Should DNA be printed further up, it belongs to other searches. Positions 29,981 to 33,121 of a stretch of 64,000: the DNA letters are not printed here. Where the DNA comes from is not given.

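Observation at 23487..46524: Tad (type IVc) pilus operon joined to a Gram-positive-type T4SS in one 23-kb co-directional gene train, with no relaxase, integrase or replication gene in view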

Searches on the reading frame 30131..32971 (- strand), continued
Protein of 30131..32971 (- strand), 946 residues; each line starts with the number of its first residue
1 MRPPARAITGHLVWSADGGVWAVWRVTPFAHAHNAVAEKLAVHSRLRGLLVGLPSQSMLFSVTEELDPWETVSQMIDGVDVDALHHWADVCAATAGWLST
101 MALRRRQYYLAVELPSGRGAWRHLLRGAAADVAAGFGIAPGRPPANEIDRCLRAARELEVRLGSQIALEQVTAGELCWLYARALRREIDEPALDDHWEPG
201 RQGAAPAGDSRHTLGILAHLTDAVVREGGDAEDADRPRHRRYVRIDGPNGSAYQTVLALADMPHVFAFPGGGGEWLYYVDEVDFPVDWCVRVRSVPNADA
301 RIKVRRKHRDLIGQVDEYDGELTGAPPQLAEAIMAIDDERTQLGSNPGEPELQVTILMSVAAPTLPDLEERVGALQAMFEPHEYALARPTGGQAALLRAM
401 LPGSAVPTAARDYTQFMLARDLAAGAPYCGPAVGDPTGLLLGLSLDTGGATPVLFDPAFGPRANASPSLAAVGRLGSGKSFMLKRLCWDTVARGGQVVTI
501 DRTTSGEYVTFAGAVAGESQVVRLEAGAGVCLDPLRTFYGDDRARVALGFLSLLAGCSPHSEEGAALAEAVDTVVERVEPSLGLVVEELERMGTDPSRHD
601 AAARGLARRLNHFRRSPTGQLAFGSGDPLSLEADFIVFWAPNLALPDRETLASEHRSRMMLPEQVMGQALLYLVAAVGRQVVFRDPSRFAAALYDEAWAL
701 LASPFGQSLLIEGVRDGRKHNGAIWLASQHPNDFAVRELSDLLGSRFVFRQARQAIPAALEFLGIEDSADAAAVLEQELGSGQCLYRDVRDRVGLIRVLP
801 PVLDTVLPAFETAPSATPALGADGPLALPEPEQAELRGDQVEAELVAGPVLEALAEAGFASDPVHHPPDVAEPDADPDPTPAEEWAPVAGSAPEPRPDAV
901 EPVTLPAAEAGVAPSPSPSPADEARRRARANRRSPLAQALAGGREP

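Call 29: find_encoding_contigs(protein=P0064, flank=10000, max_places=1)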
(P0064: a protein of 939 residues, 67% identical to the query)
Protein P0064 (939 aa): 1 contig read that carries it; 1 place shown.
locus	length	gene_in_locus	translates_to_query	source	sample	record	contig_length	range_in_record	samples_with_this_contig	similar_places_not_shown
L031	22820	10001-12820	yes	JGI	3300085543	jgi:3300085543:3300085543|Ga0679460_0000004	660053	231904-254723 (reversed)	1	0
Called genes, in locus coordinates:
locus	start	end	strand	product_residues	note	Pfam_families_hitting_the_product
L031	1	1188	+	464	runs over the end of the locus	PF01512:Complex1_51K, PF10531:SLBB, PF10589:NADH_4Fe-4S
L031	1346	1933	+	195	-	PF00857:Isochorismatase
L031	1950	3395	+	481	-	PF02749:QRPTase_N (faint), PF17767:NAPRTase_N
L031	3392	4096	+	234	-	PF01467:CTP_transf_like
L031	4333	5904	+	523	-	PF03816:LytR_cpsA_psr (weak), PF13399:LytR_C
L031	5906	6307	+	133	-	PF02410:RsfS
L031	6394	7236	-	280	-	PF00892:EamA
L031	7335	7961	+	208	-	PF12844:HTH_19 (faint), PF13560:HTH_31, PF01381:HTH_3, PF07883:Cupin_2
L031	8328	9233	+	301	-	-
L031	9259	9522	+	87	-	-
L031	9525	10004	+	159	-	PF12648:TcpE (weak)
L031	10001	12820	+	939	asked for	PF12846:AAA_10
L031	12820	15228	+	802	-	PF04610:TrbL (weak)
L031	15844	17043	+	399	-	PF01464:SLT, PF26571:VldE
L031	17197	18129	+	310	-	PF00126:HTH_1, PF03466:LysR_substrate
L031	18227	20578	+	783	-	PF13401:AAA_22 (weak), PF13176:TPR_7 (faint), PF25872:HTH_77, PF13424:TPR_12, PF13374:TPR_10 (weak), PF00196:GerE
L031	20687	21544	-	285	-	PF03239:FTR1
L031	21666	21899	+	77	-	PF04014:MazE_antitoxin (weak)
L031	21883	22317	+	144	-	PF01850:PIN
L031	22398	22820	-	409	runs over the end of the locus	PF00512:HisKA, PF13581:HATPase_c_2 (weak), PF02518:HATPase_c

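Call 30: search_dna_similar(query=window:30131-32971:-, collection=plasmids, mode=protein, max_rows=25)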
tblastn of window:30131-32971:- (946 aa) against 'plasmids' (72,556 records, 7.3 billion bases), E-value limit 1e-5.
Records with a match: 862; places in all: 903; records where one place covers at least 80% of the query: 297.
Best place of each record, by identity: <60% 862.
By first word of the organism name: Bacillus 163; Enterococcus 149; Streptomyces 140; Clostridium 107; Mycobacterium 47; Staphylococcus 31; Rhodococcus 30; Mycolicibacterium 14; Paenibacillus 14; Klebsiella 11; and 54 more.
By predicted mobility (MOB-suite, as given by PLSDB): mobilizable 403; non-mobilizable 379; conjugative 80.
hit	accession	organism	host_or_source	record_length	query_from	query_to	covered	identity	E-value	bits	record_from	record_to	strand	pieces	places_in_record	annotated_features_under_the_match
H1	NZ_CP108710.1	Streptomyces canus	-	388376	1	815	86%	36.3%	2e-125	427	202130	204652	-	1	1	ATP-binding protein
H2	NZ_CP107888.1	Streptomyces nojiriensis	-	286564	1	814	86%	36.4%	5e-123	420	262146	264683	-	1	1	ATP-binding protein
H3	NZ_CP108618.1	Streptomyces avidinii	-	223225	1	814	86%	36.1%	5e-123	420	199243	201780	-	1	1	ATP-binding protein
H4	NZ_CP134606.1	Streptomyces sp. ITFR-21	Ips typographus,whole organism,Ips ...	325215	1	814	86%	36.1%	1e-122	419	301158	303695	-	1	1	ATP-binding protein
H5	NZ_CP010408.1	Streptomyces vietnamensis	soil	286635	1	819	87%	35.8%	7e-124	423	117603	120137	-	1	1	ATP-binding protein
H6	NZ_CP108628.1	Streptomyces xanthophaeus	-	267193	1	814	86%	36.0%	8e-122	417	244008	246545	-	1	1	ATP-binding protein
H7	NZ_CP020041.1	Streptomyces sp. 3211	pure culture,soil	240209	1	819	87%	35.7%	2e-120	412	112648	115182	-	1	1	ATP-binding protein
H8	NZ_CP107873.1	Streptomyces virginiae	-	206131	1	819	87%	35.6%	1e-119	410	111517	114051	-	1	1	ATP-binding protein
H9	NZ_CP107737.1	Streptomyces longwoodensis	-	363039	1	814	86%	35.8%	2e-122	418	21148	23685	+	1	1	ATP-binding protein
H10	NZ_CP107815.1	Streptomyces longwoodensis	-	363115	1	814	86%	35.8%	2e-122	418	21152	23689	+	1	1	ATP-binding protein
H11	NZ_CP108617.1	Streptomyces avidinii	-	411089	1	819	87%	35.5%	2e-123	421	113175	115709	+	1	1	ATP-binding protein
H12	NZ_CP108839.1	Streptomyces sp. NBC_00853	-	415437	1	819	87%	35.5%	2e-118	406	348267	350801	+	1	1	ATP-binding protein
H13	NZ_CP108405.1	Kitasatospora sp. NBC_01302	-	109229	4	814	86%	35.8%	1e-112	389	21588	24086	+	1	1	ATP-binding protein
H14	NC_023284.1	Streptomyces sp. F2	-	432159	1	814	86%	35.7%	3e-122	418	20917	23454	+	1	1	ATP-binding protein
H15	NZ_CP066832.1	Streptomyces liliifuscus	whole organism,soil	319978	1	814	86%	35.7%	3e-121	415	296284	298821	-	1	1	ATP-binding protein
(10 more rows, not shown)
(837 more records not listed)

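Call 31: search_solved_structures(query=window:30131-32971:-, max_evalue=0.001)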
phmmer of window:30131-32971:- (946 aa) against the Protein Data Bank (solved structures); distinct sequences matched with E-value up to 0.001: 0.

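Call 32: get_annotated_region(hit=H5, flank=16000)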
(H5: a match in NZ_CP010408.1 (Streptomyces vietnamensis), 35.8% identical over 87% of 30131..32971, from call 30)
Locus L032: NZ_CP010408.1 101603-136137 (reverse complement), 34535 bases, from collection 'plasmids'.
description: Streptomyces vietnamensis strain GIMV4.0001 plasmid pSVL1, complete sequence
organism: Streptomyces vietnamensis (NCBI taxid 362257)
taxonomy: Bacteria; Actinomycetota; Actinomycetes; Kitasatosporales; Streptomycetaceae; Streptomyces; Streptomyces vietnamensis
host: -; source: soil; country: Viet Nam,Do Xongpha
typing (MOB-suite, as given by PLSDB): non-mobilizable; replicon rep_cluster_266
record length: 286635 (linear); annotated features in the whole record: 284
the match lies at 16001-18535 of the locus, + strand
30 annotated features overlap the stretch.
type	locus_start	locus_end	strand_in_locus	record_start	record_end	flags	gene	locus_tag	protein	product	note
CDS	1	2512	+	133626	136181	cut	-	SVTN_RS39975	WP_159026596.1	DUF6185 family protein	-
CDS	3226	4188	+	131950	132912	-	-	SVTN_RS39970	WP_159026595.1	ParA family protein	-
CDS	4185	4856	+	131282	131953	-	-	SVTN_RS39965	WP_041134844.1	hypothetical protein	-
CDS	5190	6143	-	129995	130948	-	-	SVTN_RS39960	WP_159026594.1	hypothetical protein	-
CDS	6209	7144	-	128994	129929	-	-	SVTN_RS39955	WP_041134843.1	ParA family protein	-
CDS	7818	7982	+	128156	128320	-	-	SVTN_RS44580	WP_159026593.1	hypothetical protein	-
CDS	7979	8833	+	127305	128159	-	-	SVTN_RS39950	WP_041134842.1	hypothetical protein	-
CDS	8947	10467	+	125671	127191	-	-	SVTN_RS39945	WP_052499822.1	DUF2637 domain-containing protein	-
CDS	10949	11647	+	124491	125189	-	-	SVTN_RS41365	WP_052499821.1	hypothetical protein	-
CDS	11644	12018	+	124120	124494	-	-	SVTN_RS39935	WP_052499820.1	hypothetical protein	-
CDS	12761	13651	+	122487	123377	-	-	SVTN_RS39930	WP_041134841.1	hypothetical protein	-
CDS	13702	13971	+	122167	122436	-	-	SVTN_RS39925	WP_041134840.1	hypothetical protein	-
CDS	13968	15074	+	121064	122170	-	-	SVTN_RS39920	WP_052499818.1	conjugal transfer protein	-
CDS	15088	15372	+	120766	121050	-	-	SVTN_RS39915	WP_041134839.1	hypothetical protein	-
CDS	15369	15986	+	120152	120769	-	-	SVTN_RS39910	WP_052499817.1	hypothetical protein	-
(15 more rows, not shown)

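Call 33: search_protein_families(library=ncbifam, proteins=[window:30131-32971:-], max_evalue=0.01)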
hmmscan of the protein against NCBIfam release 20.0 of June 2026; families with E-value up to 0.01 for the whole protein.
window:30131-32971:- (946 aa): 5 families
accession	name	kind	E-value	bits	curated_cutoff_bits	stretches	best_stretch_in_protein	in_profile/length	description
NF052333.1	ATPase_TcpF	exception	5.1e-51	173.5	1100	1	239-816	236-809/813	conjugal transfer ATPase TcpF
TIGR00929.1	VirB4_CagE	subfamily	9.7e-13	47.2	643.1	1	280-741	263-687/792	VirB4 family type IV secretion/conjugal transfer ATPase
NF045975.1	VirB4_plasma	equivalog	9.1e-10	36.9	590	1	413-534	465-579/894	Mbov_0397 family ICE element conjugal transfer ATPase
TIGR02746.1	TraC-F-type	equivalog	1.8e-08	32.8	567.05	1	470-735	434-689/800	type IV secretion system protein TraC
NF045971.1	conju_CD1110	equivalog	2.6e-06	26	325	1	326-578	285-526/752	VirB4-like conjugal transfer ATPase, CD1110 family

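Call 47: search_protein_families(library=pfam, proteins=[L009:7742-8413:+, L009:11573-12127:+, L012:11395-12045:+, L012:14903-15460:+, L014:14381-15478:+, L014:15479-16378:+, L014:18067-19794:+, L001:18054-18932:+, L013:19998-21932:-, L012:10477-10956:-], max_evalue=0.01)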
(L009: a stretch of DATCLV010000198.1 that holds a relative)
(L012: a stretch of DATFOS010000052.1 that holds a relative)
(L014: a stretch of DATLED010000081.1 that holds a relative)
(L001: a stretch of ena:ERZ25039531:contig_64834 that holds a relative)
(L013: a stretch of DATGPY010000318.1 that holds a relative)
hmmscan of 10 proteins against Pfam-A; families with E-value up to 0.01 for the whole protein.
L009:7742-8413:+ (223 aa): 1 family
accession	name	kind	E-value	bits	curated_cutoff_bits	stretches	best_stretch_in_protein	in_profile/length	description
PF04961.17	FTCD_C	-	3.7e-59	199.9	24.5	1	21-198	3-180/182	Formiminotransferase-cyclodeaminase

L009:11573-12127:+ (184 aa): 0 families

L012:11395-12045:+ (216 aa): 1 family
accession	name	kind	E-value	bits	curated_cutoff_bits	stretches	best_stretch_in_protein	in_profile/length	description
PF00174.25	Oxidored_molyb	-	1.8e-35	122.5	24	1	51-196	3-169/169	Oxidoreductase molybdopterin binding domain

L012:14903-15460:+ (185 aa): 6 families
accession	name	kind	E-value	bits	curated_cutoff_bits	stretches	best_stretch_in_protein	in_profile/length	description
PF08242.18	Methyltransf_12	-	7.5e-11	43.1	30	1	88-180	2-95/98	Methyltransferase domain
PF13649.12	Methyltransf_25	-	1.9e-10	41.7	27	1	91-176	6-92/97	Methyltransferase domain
PF08241.18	Methyltransf_11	-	2.3e-08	35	21.2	1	90-171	4-81/95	Methyltransferase domain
PF13847.12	Methyltransf_31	-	1.1e-06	28.9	27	1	96-155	17-80/145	Methyltransferase domain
PF05724.17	TPMT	-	0.00029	21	26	1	82-163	38-120/218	Thiopurine S-methyltransferase (TPMT)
PF05175.20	MTS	-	0.0073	16.4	23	1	77-143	26-95/170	Methyltransferase small domain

L014:14381-15478:+ (365 aa): 3 families
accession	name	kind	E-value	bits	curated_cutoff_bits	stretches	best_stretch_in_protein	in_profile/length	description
PF02557.22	VanY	-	7.1e-08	32.7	25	1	247-361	3-128/132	D-alanyl-D-alanine carboxypeptidase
PF13406.11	SLT_2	-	3.9e-05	23.4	24.3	1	146-185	155-195/292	Transglycosylase SLT domain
PF13539.11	Peptidase_M15_4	-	0.0017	19.4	25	0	310-327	3-20/70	D-alanyl-D-alanine carboxypeptidase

L014:15479-16378:+ (299 aa): 0 families

L014:18067-19794:+ (575 aa): 0 families

L001:18054-18932:+ (292 aa): 0 families

L013:19998-21932:- (644 aa): 2 families
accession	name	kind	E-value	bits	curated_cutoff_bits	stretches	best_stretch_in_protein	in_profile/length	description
PF01968.24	Hydantoinase_A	-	7.4e-81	272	22.9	1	226-493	1-286/291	Hydantoinase/oxoprolinase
PF05378.19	Hydant_A_N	-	2.1e-41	142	25.2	1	47-206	2-174/176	Hydantoinase/oxoprolinase N-terminal region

L012:10477-10956:- (159 aa): 11 families
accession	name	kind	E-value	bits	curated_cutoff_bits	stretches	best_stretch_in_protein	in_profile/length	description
PF12840.13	HTH_20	-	1.1e-14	54.5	27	1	46-92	1-48/51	Helix-turn-helix domain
PF01022.26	HTH_5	-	2.5e-12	46.9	22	1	48-93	1-46/47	Bacterial regulatory protein, arsR family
PF12802.13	MarR_2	-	6.3e-09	36.3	27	1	54-98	10-56/61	MarR family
PF01047.28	MarR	-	8.4e-06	26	24.6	1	59-96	14-51/59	MarR family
PF13412.12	HTH_24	-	1.1e-05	25.3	21.9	1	48-92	2-47/48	Winged helix-turn-helix DNA-binding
PF08279.18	HTH_11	-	0.00018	21.7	25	1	51-91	2-46/55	HTH domain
PF25212.1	HVO_A0114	-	0.00044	20.4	27.6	1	48-102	21-77/84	HVO_A0114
PF25213.1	HVO_A0261_N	-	0.00069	19.9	35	1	49-95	11-57/86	HVO_A0261 N-terminal domain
PF13545.12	HTH_Crp_2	-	0.0013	19.1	27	1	63-96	23-57/70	Crp-like helix-turn-helix domain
PF01978.25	TrmB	-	0.0031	17.8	25.6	1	58-96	18-56/68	Sugar-specific transcriptional regulator TrmB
PF24035.1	DUF7344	-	0.0062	17.3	27.8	0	43-80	1-38/76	Domain of unknown function (DUF7344)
